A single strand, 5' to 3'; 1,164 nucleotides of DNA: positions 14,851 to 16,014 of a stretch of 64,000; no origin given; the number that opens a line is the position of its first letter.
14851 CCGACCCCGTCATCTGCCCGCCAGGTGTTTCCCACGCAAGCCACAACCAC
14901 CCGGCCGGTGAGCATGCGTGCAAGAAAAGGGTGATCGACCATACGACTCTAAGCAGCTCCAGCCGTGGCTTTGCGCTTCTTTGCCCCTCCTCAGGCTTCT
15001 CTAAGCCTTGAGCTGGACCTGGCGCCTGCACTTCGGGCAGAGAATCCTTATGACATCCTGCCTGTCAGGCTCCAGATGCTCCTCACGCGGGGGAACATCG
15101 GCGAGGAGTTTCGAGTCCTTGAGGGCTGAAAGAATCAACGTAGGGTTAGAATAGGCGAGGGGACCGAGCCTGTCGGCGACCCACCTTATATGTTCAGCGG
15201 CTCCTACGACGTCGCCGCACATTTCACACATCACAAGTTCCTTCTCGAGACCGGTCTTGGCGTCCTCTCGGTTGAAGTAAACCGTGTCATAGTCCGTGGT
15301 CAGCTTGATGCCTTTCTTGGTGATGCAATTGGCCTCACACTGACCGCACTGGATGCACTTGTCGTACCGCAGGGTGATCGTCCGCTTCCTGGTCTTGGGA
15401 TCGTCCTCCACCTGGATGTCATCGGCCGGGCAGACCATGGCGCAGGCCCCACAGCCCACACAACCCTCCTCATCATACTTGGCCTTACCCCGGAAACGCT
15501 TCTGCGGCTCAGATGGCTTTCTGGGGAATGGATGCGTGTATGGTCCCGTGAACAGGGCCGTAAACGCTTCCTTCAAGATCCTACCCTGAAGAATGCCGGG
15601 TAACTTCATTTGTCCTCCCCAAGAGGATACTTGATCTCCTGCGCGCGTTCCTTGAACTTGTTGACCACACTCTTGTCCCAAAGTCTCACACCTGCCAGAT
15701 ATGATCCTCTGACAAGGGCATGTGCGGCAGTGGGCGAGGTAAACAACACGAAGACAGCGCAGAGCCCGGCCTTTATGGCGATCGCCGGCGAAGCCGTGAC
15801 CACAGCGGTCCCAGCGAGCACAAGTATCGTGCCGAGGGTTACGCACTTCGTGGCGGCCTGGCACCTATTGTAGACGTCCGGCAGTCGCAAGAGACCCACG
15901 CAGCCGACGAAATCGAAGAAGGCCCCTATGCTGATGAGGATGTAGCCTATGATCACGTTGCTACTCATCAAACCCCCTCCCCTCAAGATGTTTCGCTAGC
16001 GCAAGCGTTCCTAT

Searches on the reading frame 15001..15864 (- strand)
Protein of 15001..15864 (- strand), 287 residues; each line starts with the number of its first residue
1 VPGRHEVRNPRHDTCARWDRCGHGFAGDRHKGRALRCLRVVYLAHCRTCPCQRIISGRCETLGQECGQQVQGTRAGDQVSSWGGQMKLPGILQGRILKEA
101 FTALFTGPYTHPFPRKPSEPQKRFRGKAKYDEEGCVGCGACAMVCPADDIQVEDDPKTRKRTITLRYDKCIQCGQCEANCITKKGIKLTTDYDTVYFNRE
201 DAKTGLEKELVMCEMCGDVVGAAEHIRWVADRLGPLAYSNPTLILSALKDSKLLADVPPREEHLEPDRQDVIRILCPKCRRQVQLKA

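Call 4: search_protein_families(library=pfam, proteins=[window:15001-15864:-])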
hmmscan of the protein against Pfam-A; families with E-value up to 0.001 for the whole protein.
window:15001-15864:- (287 aa): 9 families
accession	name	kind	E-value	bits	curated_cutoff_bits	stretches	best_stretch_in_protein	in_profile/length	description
PF12838.12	Fer4_7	-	4.3e-12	46.7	27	2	135-182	2-50/52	4Fe-4S dicluster domain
PF00037.32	Fer4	-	8.7e-09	35.3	21.1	1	129-150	2-23/24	4Fe-4S binding domain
PF13237.11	Fer4_10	-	7.7e-08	32.6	25.5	1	129-180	3-52/53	4Fe-4S dicluster domain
PF13187.11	Fer4_9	-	3.7e-07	30.5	27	1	135-182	2-49/52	4Fe-4S dicluster domain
PF14697.11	Fer4_21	-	6.1e-07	29.9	35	2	128-187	1-58/59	4Fe-4S dicluster domain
PF12837.12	Fer4_6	-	2.4e-06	27.7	25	1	128-147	2-21/24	4Fe-4S binding domain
PF12797.12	Fer4_2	-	1.3e-05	25.3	24.5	1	129-147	4-22/22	4Fe-4S binding domain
PF13183.11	Fer4_8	-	3.8e-05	24.6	27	0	133-147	52-66/68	4Fe-4S dicluster domain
PF25160.1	LdpA_Fe-S-bd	-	0.00023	21.3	27.6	1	131-152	24-45/49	LdpA Fe-S cluster-binding domain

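Call 5: search_protein_families(library=ncbifam, proteins=[window:15001-15864:-])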
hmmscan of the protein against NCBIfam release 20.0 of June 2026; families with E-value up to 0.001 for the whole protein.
window:15001-15864:- (287 aa): 44 families (the best 25 are shown)
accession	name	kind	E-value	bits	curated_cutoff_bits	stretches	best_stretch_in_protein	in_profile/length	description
NF009053.0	PRK12387.1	subfamily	1.1e-26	93.7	204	1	104-282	9-161/180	formate hydrogenlyase complex iron-sulfur subunit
NF006076.0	PRK08222.1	equivalog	8.1e-23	81.2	270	1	101-230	6-134/181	hydrogenase 4 subunit H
TIGR01971.1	NuoI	subfamily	3e-17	62.3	113.05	1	101-203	6-115/121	NADH-quinone oxidoreductase, chain I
NF006221.0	PRK08348.1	subfamily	6.1e-16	58.3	124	1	96-199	6-105/136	NADH-plastoquinone oxidoreductase subunit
NF004537.0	PRK05888.1-3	equivalog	6.7e-16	58.4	163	1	97-203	27-147/204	NADH-quinone oxidoreductase subunit NuoI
NF004536.0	PRK05888.1-1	equivalog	2.7e-13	49.6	212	1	98-214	18-140/180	NADH-quinone oxidoreductase subunit NuoI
NF004538.0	PRK05888.1-4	equivalog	2.5e-12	46.7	135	1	102-211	25-142/162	NADH-quinone oxidoreductase subunit NuoI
NF004540.0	PRK05888.2-1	equivalog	3e-11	43.1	215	1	97-203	8-120/139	NADH-quinone oxidoreductase subunit NuoI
NF010590.0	PRK13984.1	equivalog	1.4e-10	40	946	1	100-200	17-122/611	putative oxidoreductase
NF004539.0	PRK05888.1-5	equivalog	2.7e-10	40.2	225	1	100-181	23-113/162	NADH-quinone oxidoreductase subunit NuoI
NF040612.1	F420_dehyd_FpoI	exception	7e-10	38.8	180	1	98-181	7-95/135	F420H2 dehydrogenase subunit FpoI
NF004545.0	PRK05888.3-1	equivalog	7.8e-10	38.6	229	1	88-196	23-133/154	NADH-quinone oxidoreductase subunit NuoI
NF042909.1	FMH_DH_FwdF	exception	8.7e-10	38.2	375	1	120-183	244-309/336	tungsten-dependent formylmethanofuran dehydrogenase subunit FwdF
TIGR00403.1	ndhI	equivalog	2.5e-09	37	302.35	1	107-202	36-135/183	NAD(P)H-quinone oxidoreductase subunit I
NF040864.1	HgcB_ferredoxin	equivalog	4.4e-09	36.1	99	1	129-183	10-59/93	mercury methylation ferredoxin HgcB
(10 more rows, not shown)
